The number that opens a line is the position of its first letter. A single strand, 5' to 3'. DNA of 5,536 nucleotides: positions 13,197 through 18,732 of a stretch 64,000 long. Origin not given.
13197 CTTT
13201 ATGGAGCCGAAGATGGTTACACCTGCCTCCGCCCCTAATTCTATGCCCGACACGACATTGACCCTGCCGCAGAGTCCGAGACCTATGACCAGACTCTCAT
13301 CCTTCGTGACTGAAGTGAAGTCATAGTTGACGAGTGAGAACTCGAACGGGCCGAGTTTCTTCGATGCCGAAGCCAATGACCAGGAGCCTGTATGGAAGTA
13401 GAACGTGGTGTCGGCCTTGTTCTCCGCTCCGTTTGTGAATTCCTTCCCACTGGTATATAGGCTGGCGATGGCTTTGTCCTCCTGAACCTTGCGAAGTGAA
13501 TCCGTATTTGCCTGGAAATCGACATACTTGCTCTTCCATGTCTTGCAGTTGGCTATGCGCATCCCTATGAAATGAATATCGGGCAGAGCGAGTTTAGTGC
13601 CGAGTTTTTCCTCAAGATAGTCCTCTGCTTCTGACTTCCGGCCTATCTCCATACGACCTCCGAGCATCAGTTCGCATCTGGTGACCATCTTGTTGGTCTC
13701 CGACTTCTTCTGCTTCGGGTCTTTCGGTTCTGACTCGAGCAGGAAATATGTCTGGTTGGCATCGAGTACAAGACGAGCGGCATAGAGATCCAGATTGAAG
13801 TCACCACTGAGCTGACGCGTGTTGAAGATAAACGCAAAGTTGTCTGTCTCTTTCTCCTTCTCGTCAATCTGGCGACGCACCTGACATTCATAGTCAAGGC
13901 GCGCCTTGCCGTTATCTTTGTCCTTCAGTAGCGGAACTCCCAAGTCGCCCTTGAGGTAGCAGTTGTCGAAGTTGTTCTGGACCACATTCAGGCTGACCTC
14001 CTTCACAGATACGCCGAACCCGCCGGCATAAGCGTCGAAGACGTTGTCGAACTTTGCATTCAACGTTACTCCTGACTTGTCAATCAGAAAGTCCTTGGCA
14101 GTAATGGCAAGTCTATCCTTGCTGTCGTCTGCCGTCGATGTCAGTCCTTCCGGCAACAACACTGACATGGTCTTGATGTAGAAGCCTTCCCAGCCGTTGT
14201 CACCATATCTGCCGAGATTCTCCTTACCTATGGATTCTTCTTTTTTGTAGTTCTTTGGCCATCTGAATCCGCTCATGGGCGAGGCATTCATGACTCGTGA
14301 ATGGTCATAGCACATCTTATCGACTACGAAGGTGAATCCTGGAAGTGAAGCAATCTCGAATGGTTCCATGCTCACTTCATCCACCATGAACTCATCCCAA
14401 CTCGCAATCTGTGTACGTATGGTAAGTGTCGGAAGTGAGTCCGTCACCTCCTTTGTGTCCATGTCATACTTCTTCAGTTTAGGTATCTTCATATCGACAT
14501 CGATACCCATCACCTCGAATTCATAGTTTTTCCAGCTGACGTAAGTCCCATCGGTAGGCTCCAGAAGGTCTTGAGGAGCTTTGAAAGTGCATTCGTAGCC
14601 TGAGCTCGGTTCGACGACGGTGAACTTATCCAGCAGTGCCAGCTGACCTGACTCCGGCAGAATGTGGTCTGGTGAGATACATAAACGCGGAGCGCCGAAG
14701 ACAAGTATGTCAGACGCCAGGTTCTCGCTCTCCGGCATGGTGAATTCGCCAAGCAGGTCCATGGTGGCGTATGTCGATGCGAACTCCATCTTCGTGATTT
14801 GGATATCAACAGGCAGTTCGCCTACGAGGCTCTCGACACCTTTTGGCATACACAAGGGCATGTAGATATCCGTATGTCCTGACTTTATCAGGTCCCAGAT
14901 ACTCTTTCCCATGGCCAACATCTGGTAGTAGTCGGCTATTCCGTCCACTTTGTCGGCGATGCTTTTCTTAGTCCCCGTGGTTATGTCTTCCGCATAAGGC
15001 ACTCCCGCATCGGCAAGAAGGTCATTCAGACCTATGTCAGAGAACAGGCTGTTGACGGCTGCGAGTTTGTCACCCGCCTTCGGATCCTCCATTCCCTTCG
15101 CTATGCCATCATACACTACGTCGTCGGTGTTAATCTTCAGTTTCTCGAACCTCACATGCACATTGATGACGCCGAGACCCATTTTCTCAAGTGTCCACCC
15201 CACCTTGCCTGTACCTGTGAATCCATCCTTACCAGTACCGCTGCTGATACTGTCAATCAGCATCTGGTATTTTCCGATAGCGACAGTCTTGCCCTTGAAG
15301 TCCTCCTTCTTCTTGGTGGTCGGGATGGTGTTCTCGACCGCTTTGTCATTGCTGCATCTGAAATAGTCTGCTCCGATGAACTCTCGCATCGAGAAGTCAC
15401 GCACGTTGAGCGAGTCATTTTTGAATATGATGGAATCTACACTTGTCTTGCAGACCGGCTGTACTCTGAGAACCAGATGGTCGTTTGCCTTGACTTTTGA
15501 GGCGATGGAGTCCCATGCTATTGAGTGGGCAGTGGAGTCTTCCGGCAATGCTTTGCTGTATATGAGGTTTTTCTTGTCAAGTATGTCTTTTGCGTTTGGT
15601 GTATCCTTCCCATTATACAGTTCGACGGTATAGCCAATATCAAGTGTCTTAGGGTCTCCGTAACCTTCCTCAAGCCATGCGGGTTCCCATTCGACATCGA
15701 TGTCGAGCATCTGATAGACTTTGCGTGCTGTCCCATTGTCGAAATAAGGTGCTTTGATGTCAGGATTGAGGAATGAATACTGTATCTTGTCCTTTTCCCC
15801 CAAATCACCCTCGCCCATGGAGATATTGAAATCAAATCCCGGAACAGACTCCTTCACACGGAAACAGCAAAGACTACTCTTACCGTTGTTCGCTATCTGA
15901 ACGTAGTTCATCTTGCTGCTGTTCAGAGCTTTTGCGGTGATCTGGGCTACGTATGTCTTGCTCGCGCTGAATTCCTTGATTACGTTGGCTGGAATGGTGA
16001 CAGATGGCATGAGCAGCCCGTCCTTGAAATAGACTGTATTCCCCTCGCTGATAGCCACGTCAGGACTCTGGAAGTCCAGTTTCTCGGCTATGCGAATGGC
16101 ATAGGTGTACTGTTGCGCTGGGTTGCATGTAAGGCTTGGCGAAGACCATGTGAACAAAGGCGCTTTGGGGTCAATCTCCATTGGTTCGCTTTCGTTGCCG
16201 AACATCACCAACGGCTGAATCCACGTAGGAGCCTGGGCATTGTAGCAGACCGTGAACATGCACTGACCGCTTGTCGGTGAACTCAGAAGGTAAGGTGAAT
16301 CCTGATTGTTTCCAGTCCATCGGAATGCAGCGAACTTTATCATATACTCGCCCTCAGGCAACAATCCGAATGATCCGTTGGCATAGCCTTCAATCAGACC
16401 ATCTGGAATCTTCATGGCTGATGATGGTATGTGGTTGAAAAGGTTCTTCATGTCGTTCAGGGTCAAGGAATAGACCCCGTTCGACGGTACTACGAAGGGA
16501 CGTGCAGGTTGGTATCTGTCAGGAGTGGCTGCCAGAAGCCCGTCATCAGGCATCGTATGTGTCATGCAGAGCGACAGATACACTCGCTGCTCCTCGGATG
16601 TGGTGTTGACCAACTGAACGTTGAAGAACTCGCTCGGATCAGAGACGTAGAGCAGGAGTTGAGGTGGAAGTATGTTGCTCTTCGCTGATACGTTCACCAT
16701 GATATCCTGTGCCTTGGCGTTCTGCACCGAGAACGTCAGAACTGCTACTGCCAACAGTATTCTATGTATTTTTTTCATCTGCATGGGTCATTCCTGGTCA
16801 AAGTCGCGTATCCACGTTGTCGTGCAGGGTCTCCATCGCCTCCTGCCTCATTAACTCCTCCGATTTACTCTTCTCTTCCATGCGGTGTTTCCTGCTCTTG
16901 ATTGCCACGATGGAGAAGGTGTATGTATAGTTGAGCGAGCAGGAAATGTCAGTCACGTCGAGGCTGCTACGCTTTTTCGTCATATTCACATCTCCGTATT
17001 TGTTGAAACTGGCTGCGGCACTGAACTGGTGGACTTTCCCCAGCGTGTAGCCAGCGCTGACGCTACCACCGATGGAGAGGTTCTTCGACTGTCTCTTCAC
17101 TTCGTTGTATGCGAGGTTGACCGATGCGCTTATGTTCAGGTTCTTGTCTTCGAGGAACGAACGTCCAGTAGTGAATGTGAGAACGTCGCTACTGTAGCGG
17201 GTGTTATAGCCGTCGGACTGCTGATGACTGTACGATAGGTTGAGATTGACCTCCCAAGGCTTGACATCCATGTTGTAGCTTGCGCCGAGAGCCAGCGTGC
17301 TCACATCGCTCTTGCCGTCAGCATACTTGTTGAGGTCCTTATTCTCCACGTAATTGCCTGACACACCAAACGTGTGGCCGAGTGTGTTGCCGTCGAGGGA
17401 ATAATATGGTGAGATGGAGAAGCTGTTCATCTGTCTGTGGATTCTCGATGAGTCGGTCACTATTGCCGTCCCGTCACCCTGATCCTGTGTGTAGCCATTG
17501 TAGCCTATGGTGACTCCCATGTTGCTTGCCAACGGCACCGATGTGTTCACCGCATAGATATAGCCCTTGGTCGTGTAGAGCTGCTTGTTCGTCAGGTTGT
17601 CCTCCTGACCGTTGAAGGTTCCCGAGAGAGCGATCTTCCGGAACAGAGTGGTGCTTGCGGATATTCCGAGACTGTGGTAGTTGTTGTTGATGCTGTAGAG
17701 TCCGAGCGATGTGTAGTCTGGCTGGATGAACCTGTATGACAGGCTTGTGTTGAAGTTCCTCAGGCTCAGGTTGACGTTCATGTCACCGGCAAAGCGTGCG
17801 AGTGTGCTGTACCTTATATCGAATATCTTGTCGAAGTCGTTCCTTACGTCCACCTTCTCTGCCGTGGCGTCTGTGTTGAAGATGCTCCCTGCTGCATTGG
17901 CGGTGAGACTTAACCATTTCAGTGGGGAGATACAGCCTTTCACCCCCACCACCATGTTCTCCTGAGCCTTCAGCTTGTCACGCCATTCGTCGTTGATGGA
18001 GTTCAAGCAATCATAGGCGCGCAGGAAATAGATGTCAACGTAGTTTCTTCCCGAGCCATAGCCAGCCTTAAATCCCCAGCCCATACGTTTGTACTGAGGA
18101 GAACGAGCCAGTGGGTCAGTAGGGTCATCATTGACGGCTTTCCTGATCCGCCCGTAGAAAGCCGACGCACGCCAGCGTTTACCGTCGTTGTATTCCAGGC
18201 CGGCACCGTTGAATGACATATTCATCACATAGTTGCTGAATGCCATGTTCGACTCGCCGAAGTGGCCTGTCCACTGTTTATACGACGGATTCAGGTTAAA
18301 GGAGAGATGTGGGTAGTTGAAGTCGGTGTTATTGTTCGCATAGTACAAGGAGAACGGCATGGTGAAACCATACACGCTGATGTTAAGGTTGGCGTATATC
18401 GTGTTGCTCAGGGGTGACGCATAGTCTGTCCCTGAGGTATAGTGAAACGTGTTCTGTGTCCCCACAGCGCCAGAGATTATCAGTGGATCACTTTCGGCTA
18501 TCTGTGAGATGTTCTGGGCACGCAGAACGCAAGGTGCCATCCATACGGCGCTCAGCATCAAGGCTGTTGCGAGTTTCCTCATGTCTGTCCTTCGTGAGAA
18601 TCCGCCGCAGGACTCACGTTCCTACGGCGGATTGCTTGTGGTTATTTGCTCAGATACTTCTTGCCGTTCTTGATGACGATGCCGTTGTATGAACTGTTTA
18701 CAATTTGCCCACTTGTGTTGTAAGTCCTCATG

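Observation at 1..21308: Seven-gene operon of exported proteins built around a 3,604-aa protein, with no recognisable family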

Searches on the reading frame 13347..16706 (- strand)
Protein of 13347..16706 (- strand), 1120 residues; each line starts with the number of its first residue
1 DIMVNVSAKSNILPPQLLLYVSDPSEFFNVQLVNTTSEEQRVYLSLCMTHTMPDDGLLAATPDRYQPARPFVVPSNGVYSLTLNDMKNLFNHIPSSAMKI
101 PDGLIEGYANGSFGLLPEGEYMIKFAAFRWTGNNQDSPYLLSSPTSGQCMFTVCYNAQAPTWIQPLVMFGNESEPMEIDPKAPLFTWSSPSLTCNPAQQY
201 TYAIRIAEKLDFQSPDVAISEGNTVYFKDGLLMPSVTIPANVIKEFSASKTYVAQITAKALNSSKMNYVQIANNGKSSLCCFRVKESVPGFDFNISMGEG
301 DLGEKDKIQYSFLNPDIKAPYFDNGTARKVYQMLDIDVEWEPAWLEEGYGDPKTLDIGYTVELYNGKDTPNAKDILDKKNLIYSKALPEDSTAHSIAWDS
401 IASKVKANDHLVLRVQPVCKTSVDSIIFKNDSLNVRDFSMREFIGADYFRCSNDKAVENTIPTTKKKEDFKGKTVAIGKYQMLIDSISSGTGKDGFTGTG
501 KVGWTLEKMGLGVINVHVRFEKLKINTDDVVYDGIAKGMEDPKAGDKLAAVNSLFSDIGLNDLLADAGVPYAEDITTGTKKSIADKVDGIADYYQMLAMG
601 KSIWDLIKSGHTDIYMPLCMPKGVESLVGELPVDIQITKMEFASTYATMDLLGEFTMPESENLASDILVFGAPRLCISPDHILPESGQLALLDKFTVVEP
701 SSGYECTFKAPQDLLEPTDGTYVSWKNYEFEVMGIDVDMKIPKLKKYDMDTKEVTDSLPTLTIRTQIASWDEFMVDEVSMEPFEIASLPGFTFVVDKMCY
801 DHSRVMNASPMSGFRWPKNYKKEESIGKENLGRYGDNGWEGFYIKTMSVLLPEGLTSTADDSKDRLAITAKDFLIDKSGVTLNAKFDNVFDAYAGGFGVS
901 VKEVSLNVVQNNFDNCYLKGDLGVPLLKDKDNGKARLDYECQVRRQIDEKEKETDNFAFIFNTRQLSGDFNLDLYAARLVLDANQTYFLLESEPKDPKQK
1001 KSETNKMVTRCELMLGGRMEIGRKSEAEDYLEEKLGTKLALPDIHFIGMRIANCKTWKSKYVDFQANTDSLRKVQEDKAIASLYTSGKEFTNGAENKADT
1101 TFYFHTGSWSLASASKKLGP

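Call 81: predict_structure(alignment_id=A11)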
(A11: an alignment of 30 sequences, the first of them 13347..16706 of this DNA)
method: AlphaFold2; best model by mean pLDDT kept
length: 1120 residues; sequences in the alignment: 30
mean_pLDDT: 74.0   pTM: 0.44
mean pLDDT of the five models: 74.0, 74.0, 73.0, 71.8, 71.1
residues with pLDDT >= 90: 104; 70-90: 667; 50-70: 229; < 50: 120
segments of 3 or more residues with pLDDT < 50: 107-112, 167-172, 288-307, 324-326, 443-448, 557-561, 563-587, 624-631, 657-669, 1079-1085, 1092-1098, 1115-1120
pLDDT, mean of each block of 10 residues (from residue 1): 87 81 85 89 88 78 76 89 83 75 53 71 88 63 84 84 61 68 85 73 91 83 87 88 82 90 64 85 66 30 46 84 61 82 77 77 87 81 86 85 84 88 71 85 48 67 87 87 90 88 74 83 90 86 61 51 44 35 48 59 64 73 48 65 80 54 44 67 69 67 80 68 74 87 86 86 85 83 83 87 80 79 82 80 87 58 67 88 77 67 84 80 72 76 82 80 70 67 78 78 72 79 71 70 73 78 70 57 53 49 72 46
secondary structure, 60 per line:
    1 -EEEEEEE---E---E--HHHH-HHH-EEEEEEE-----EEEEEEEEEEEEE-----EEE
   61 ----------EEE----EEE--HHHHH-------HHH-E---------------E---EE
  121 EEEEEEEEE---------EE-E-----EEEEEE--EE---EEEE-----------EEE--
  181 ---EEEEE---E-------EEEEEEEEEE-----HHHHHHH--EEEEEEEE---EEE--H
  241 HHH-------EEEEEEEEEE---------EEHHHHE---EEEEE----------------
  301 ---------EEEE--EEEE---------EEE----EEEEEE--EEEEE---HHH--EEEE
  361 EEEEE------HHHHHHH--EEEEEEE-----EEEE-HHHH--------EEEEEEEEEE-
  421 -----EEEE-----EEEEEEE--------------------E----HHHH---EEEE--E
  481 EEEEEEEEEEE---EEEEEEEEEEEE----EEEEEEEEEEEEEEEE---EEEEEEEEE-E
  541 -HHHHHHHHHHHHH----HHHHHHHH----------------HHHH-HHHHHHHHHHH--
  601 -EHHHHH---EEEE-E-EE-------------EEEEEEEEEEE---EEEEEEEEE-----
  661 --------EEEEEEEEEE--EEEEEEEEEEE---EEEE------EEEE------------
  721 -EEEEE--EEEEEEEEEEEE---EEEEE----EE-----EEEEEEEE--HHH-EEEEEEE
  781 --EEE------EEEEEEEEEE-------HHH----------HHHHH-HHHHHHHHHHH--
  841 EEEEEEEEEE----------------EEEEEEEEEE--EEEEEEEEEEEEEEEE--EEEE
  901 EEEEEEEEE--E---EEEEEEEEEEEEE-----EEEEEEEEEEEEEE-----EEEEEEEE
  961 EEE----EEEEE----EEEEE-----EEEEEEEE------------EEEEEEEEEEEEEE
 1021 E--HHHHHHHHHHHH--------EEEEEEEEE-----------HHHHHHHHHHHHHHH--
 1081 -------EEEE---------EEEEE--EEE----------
elements in order (helices of 4 or more, strands of 3 or more residues): E2-8 H19-22 E28-34 E40-52 E58-60 E71-73 E78-80 H83-87 E119-129 E148-153 E161-164 E176-178 E184-188 E200-209 H215-221 E224-231 E235-237 H240-243 E251-260 H272-275 E280-284 E310-313 E316-319 E329-331 E336-341 E344-348 E357-365 H372-378 E381-387 E393-396 H398-401 E410-419 E426-429 E435-441 H467-470 E474-477 E480-491 E495-506 E511-526 E530-538 H542-554 H559-566 H583-586 H588-598 H603-607 E611-614 E633-643 E647-655 E669-678 E681-691 E695-698 E705-708 E722-726 E729-740 E744-748 E760-767 E774-780 E783-785 E792-801 H822-826 H828-838 E841-850 E867-876 E879-894 E897-909 E916-928 E934-947 E953-963 E968-972 E977-981 E987-994 E1007-1021 H1024-1035 E1044-1052 H1064-1078 E1088-1091 E1101-1105 E1108-1110

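Call 83: fold_search(model_id=the predicted structure, library=pdb)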
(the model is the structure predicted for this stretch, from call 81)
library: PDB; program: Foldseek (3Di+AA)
matches with E <= 10: 942; with E <= 0.001: 67
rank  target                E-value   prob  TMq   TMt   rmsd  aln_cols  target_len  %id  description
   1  5e55_A                1.0e-07  1.00  0.09  0.25  20.2       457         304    9  Crystal structure of mouse CNTN6 FN1-FN3 domains (released 2016-08-31)
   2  8bnq_B                1.1e-07  1.00  0.08  0.23  32.1       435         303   10  Crystal structure of the FnIII-tandem A84-A86 from the A-band of titin (released 2023-04-12)
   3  9bfp_A                1.2e-07  0.85  0.07  0.08  32.1      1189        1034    8  Cryo-EM structure of Sevenless extracellular domain (monomer) (released 2025-01-29)
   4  7q5z                  1.2e-06  0.94  0.11  0.10  41.2      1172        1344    7  Cryo-EM structure of native human A2ML1 (released 2022-04-20)
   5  5xxz_A                1.7e-06  0.84  0.10  0.09  33.7      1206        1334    9  Crystal structure of a serine protease from Streptococcus species (released 2018-08-08)
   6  5xxz_B                2.5e-06  0.84  0.11  0.09  34.3      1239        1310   10  Crystal structure of a serine protease from Streptococcus species (released 2018-08-08)
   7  7yq6_F                3.2e-06  1.00  0.10  0.13  28.8       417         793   10  human insulin receptor bound with A62 DNA aptamer (released 2022-11-09)
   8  4nkq_A                4.2e-06  1.00  0.08  0.19  37.8       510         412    9  Structure of a Cytokine Receptor Complex (released 2015-09-23)
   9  2gys_B                6.8e-06  1.00  0.08  0.18  37.7       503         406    9  2.7 A structure of the extracellular domains of the human beta common receptor involved in IL-3, IL-5, and GM-CSF sign (released 2006-06-20)
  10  7voo_A                6.8e-06  0.82  0.11  0.10  42.4      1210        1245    7  Induced alpha-2-macroglobulin monomer (released 2022-10-19)
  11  8afp                  1.2e-05  1.00  0.08  0.35  18.0       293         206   14  Structure of fibronectin 2 and 3 of L1CAM at 3.0 Angstrom (released 2023-03-08)
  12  9pwq_A                1.3e-05  0.44  0.09  0.07  58.4      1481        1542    8  Cryo-EM structure of receptor tyrosine kinase ROS1 extracellular domain in complex with NELL2 (released 2026-02-25)
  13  5xya                  1.4e-05  0.60  0.09  0.08  31.9      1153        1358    8  Crystal structure of a serine protease from Streptococcus species (released 2018-08-08)
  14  5xyr                  1.5e-05  0.72  0.11  0.09  32.6      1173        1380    9  Crystal structure of a serine protease from Streptococcus species (released 2018-08-08)
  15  8xjs_A                1.6e-05  1.00  0.10  0.13  30.4       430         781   11  Cryo-EM structure of human insulin receptor bound to 3 IGF-I (released 2024-12-25)
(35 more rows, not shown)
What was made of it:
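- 15375..16706 (-): g3 res 27 to about 470: several small beta-sandwich (FN3/Ig-like) domains. Foldseek top hits are tandem FN3 arrays (CNTN6 FN1-3 at 1e-7, titin FnIII at 1.1e-7, cytokine receptors) (call 83).
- On TamB/AsmA-like lipid transport module: Fold hits for res 27-1146 are FN3/Ig arrays (call 83).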

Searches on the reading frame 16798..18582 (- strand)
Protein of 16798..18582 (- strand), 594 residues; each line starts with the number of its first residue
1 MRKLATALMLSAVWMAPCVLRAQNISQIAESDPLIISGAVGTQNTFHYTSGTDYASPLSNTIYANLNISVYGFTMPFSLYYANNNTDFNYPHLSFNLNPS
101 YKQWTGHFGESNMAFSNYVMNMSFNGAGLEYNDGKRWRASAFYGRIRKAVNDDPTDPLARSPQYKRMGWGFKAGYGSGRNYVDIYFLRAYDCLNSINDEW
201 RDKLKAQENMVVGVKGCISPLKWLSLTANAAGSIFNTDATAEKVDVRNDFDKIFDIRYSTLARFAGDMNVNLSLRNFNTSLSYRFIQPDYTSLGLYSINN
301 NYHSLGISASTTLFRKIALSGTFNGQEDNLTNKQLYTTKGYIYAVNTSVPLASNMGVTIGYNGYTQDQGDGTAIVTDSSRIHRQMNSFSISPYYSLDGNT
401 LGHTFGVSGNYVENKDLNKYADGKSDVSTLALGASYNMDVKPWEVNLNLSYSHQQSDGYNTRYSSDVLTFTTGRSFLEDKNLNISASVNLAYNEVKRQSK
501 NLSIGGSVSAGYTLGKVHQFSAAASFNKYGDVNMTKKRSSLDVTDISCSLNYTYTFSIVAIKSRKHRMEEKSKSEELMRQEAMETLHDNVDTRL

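Call 9: search_protein_families(library=pfam, max_evalue=0.1, proteins=[window:16798-18582:-])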
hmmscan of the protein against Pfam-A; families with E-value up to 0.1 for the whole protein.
window:16798-18582:- (594 aa): 1 family
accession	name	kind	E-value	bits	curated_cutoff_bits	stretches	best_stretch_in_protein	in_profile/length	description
PF11276.14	DUF3078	-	0.012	16.5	25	1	428-490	21-84/92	Protein of unknown function (DUF3078)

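Call 10: search_protein_families(library=ncbifam, max_evalue=0.1, proteins=[window:16798-18582:-])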
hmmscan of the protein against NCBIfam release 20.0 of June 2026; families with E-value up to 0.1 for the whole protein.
window:16798-18582:- (594 aa): 1 family
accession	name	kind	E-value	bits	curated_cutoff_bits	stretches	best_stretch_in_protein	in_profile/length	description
NF005265.0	PRK06770.1-1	equivalog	0.0056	16.7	257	1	478-566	33-117/161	hypothetical protein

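Call 11: find_encoding_contigs(protein=window:16798-18582:-, flank=10000, max_places=6)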
Protein window:16798-18582:- (594 aa): 1 contig read that carries it; 1 place shown.
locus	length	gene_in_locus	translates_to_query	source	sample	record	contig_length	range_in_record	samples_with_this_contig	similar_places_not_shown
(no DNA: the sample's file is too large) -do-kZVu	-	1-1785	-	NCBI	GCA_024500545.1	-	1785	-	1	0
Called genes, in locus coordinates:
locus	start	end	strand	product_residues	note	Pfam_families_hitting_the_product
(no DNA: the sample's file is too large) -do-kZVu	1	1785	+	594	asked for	?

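Call 26: find_homologous_proteins(query=window:16798-18582:-, max_evalue=0.001)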
Query window:16798-18582:- (594 aa): 890 proteins with E <= 0.001 among 8000 candidates; the best 120 are listed.
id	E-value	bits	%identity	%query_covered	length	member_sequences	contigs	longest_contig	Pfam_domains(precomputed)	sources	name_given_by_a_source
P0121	0.0e+0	1342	100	100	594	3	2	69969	-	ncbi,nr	ncbi:MAG: hypothetical protein MJY59_00425 [Bacteroidaceae bacterium]|nr:hypothetical protein [Bacte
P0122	0.0e+0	1017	73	99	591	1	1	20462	-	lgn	-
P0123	1.1e-277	941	67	100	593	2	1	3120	-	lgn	-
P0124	8.4e-272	921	68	99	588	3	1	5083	-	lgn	-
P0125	1.4e-260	884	64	98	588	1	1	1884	-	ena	-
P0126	4.0e-260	883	64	98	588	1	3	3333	-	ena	-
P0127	5.2e-260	882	64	98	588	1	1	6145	-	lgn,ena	-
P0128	9.4e-260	882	64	98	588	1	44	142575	-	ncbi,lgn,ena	-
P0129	1.4e-259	881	64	98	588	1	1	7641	-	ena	-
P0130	1.5e-259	881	64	98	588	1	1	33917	-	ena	-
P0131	1.6e-259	881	63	98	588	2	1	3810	-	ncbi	-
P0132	1.8e-259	881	64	98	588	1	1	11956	-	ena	-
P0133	3.2e-259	880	64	98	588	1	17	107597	-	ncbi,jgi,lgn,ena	-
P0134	3.5e-259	880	64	98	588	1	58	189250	-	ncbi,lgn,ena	-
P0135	4.3e-259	879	64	98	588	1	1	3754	-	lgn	-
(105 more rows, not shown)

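Call 33: search_solved_structures(query=A3, max_evalue=10, show_alignments=1)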
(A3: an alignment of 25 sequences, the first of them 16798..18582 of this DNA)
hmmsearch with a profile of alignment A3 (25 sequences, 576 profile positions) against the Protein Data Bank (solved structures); distinct sequences matched with E-value up to 10: 0.

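Call 34: search_protein_families(library=pfam, alignment_id=A3, max_evalue=0.1)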
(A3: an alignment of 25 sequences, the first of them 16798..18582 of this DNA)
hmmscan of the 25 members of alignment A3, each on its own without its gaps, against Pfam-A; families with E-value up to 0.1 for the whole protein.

A. member 1, window:16798-18582:- (594 aa): 1 family
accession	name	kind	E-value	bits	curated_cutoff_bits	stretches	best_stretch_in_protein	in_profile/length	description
PF11276.14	DUF3078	-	0.012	16.5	25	1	428-490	21-84/92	Protein of unknown function (DUF3078)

B. families by the number of members that match (of 25 scanned): 6 families
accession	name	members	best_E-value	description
PF18002.7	T6_Ig_like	3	0.0043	T6 antigen Ig like domain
PF06838.17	Met_gamma_lyase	2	0.0064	Methionine gamma-lyase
PF11276.14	DUF3078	1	0.012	Protein of unknown function (DUF3078)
PF20689.3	bDLD1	1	0.063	Bacterial Death-like domain 1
PF16377.10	DUF4987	1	0.069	Domain of unknown function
PF20647.2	DUF6808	1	0.075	Domain of unknown function (DUF6808)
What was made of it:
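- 16798..18582 (-): g2: 594-aa predicted large outer-membrane beta-barrel. It is the most conserved member of the cluster. There is no Pfam or PDB sequence relative (calls 33, 34).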

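Call 102: search_protein_families(library=phrogs, max_evalue=0.01, proteins=[window:16798-18582:-])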
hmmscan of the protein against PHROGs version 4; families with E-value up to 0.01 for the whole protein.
window:16798-18582:- (594 aa): 0 families

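Call 103: search_protein_families(library=padloc, max_evalue=0.01, proteins=[window:16798-18582:-])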
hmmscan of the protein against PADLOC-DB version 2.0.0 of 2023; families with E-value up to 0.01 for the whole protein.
window:16798-18582:- (594 aa): 0 families
